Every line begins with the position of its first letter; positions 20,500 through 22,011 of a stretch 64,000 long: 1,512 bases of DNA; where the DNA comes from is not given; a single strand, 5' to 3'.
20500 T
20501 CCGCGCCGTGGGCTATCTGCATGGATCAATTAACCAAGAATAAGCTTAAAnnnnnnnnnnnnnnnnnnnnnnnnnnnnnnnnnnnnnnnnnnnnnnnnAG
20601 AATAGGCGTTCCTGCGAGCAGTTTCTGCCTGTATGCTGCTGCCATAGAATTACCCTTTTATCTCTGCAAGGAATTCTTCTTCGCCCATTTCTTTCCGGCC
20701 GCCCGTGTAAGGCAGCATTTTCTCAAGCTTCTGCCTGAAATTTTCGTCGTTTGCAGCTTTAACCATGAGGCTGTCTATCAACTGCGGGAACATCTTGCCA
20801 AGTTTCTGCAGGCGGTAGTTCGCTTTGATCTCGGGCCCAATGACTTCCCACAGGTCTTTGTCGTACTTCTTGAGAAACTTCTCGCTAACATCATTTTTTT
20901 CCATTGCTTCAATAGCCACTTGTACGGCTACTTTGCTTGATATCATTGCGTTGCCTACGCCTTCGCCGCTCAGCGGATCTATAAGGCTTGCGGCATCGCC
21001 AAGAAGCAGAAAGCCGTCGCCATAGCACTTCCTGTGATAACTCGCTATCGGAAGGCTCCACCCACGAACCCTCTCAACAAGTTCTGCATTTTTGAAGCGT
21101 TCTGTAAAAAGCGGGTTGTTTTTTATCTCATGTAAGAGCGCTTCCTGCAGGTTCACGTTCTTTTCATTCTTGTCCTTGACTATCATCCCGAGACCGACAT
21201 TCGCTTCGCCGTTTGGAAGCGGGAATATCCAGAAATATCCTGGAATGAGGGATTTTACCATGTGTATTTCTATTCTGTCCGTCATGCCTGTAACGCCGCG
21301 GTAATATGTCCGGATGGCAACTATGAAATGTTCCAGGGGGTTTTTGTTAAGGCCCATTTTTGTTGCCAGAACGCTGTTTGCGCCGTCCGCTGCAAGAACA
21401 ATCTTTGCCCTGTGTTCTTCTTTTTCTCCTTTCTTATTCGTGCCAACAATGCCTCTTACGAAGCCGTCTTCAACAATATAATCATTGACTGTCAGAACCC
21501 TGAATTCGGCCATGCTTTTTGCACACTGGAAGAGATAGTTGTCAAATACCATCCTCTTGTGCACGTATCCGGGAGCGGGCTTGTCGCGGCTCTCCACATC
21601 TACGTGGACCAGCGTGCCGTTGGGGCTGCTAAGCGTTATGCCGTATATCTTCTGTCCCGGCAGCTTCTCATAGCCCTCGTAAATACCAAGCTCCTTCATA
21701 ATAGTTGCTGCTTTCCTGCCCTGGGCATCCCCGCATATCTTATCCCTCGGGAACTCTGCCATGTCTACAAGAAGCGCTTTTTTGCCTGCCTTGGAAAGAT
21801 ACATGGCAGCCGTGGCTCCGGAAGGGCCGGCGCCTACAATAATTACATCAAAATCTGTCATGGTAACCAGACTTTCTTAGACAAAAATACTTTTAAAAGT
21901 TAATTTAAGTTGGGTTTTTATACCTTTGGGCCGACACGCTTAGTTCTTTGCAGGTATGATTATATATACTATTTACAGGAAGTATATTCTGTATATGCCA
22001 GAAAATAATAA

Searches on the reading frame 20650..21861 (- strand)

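Call 75: search_protein_families(library=pfam, proteins=[window:20650-21861:-], max_evalue=0.001)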
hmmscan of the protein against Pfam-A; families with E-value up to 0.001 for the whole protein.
window:20650-21861:- (403 aa): 11 families
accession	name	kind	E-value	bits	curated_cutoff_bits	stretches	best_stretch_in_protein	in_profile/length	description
PF01494.25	FAD_binding_3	-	3.7e-17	63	22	1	4-336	2-337/349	FAD binding domain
PF01266.30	DAO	-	3.8e-09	37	27.9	1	5-55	1-47/353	FAD dependent oxidoreductase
PF22578.2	GGR_cat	-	1.8e-07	31.4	27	1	194-261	17-80/88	Geranylgeranyl reductase catalytic domain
PF03486.20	HI0933_like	-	4.1e-07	30.1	50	1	5-53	2-50/244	HI0933-like protein Rossmann domain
PF00890.30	FAD_binding_2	-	3e-06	27.1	20.4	1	5-34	1-30/414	FAD binding domain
PF04820.20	Trp_halogenase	-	7.4e-06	25.5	21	0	5-62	1-61/458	Tryptophan halogenase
PF13450.12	NAD_binding_8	-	2e-05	25.2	21.9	1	8-36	1-29/68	NAD(P)-binding Rossmann-like domain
PF01946.23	Thi4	-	2.2e-05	24.3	26.2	1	3-31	17-46/235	Thi4 family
PF12831.13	FAD_oxidored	-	3.2e-05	23.8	27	1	5-158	1-143/416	FAD dependent oxidoreductase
PF00070.33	Pyr_redox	-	9.6e-05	23.3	22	1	6-60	2-55/82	Pyridine nucleotide-disulphide oxidoreductase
PF07992.20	Pyr_redox_2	-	0.00016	21.6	26.1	1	4-39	1-37/291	Pyridine nucleotide-disulphide oxidoreductase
